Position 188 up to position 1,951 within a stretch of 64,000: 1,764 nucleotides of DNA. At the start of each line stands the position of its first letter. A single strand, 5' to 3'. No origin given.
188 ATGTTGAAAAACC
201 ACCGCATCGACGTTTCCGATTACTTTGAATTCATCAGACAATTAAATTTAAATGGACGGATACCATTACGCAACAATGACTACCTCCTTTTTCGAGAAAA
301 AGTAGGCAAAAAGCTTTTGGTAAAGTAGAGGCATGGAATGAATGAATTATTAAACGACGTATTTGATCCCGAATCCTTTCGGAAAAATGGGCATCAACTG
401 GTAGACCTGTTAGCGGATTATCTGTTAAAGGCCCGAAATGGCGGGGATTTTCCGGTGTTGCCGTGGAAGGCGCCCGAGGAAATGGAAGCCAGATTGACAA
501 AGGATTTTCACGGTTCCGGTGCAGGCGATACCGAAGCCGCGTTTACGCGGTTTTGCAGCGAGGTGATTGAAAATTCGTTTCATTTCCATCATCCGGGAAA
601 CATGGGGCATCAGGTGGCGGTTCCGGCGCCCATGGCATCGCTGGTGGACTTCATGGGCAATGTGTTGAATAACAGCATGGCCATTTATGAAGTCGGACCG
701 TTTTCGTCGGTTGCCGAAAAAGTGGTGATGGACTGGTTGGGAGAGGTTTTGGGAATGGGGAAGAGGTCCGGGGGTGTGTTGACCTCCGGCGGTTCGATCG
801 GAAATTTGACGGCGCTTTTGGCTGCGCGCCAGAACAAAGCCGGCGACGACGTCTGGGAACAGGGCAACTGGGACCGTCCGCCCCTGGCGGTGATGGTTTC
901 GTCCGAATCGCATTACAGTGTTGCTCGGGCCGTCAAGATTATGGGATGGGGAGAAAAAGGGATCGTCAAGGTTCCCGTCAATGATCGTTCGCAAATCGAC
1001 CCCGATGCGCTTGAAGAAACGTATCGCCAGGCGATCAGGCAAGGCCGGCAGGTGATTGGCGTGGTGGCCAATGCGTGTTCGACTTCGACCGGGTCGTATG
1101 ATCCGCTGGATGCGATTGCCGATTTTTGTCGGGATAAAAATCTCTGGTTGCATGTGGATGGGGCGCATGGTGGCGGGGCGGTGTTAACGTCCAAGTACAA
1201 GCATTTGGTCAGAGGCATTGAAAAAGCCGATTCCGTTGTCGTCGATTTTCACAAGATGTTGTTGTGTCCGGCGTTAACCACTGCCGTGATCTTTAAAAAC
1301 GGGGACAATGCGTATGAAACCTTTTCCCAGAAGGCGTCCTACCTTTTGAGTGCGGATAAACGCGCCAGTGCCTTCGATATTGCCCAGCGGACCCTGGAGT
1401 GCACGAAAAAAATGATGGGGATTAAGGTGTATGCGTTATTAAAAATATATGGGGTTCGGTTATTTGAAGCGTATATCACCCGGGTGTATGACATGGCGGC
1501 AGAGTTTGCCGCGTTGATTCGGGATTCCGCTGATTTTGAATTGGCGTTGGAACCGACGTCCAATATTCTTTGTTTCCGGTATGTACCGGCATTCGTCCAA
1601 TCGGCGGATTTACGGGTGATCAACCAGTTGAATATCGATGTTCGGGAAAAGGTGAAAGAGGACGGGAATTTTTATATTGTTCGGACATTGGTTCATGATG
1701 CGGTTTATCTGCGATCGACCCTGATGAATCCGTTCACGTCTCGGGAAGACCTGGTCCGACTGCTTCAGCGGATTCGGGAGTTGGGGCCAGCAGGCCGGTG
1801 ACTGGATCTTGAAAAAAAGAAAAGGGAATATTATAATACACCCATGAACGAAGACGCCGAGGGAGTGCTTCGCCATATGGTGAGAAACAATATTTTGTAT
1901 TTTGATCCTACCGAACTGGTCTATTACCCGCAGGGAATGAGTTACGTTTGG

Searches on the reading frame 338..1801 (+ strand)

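Call 94: search_protein_families(library=pfam, proteins=[window:338-1801:+], max_evalue=0.00001)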
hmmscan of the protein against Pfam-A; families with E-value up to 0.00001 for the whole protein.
window:338-1801:+ (487 aa): 3 families
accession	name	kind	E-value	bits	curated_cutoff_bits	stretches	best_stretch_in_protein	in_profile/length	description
PF00282.25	Pyridoxal_deC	-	1.4e-60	205.4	27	1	88-415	41-374/375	Pyridoxal-dependent decarboxylase conserved domain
PF00155.27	Aminotran_1_2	-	2.7e-09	37.1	19.7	1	183-299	92-210/361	Aminotransferase class I and II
PF01212.27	Beta_elim_lyase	-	6.9e-06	26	27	1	181-312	70-205/288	Beta-eliminating lyase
